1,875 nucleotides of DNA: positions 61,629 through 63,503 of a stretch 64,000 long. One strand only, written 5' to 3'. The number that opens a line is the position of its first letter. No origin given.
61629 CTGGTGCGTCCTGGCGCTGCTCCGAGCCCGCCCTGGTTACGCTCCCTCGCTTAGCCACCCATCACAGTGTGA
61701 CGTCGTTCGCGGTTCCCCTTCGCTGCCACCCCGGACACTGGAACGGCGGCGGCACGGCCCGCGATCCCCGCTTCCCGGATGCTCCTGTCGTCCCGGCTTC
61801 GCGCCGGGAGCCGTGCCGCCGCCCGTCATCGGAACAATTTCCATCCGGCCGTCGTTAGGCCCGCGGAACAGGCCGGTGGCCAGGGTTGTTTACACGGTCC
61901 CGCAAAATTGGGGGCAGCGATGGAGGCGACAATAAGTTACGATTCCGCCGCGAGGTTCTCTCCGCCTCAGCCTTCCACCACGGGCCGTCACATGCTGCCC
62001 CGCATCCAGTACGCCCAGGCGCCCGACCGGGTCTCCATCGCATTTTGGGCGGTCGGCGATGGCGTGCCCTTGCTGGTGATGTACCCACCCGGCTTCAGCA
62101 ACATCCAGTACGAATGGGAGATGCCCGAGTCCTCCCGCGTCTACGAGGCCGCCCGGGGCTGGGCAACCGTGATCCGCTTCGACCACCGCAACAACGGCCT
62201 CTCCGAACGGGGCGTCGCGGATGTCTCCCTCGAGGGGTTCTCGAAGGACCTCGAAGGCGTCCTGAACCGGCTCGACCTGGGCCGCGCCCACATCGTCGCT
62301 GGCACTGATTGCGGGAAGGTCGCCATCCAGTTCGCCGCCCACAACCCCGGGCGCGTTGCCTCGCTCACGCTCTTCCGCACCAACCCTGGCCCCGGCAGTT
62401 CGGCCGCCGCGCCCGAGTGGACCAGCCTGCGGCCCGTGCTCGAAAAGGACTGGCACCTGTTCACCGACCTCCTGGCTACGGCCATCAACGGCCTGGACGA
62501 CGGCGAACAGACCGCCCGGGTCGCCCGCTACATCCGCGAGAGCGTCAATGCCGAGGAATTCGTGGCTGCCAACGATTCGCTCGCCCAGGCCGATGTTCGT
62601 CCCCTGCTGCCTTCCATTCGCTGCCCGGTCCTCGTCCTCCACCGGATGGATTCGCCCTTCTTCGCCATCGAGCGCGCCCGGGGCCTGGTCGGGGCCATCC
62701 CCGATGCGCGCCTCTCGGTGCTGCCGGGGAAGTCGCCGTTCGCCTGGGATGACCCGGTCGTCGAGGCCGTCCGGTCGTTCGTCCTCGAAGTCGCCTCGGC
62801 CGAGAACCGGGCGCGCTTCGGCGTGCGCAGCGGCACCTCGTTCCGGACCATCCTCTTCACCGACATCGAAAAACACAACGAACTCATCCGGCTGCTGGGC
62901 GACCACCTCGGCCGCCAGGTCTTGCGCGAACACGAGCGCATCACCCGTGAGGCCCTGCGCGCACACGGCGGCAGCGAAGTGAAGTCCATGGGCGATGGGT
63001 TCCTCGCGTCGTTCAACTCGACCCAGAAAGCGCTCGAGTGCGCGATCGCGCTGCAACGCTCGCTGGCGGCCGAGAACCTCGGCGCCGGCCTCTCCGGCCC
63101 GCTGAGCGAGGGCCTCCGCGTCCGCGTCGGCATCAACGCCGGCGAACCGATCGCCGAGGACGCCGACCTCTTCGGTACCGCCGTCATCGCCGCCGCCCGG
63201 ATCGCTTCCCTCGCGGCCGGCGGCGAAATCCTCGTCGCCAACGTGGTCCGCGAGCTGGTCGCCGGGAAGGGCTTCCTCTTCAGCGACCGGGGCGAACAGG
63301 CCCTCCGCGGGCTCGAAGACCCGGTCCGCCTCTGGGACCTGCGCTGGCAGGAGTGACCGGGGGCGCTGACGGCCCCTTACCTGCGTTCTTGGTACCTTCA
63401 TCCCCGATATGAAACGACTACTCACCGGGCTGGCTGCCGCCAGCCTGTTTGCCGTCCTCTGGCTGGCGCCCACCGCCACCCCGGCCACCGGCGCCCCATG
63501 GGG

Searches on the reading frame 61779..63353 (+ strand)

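Call 49: search_protein_families(library=pfam, proteins=[window:61779-63353:+], max_evalue=0.00001)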
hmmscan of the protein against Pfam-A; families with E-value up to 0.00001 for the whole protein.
window:61779-63353:+ (525 aa): 2 families
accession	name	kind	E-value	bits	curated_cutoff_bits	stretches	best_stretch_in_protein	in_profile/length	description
PF00211.25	Guanylate_cyc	-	3.9e-15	56.4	21.9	1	357-513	10-173/183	Adenylate and Guanylate cyclase catalytic domain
PF00561.26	Abhydrolase_1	-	8.8e-09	35.8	25.8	1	128-317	27-235/245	alpha/beta hydrolase fold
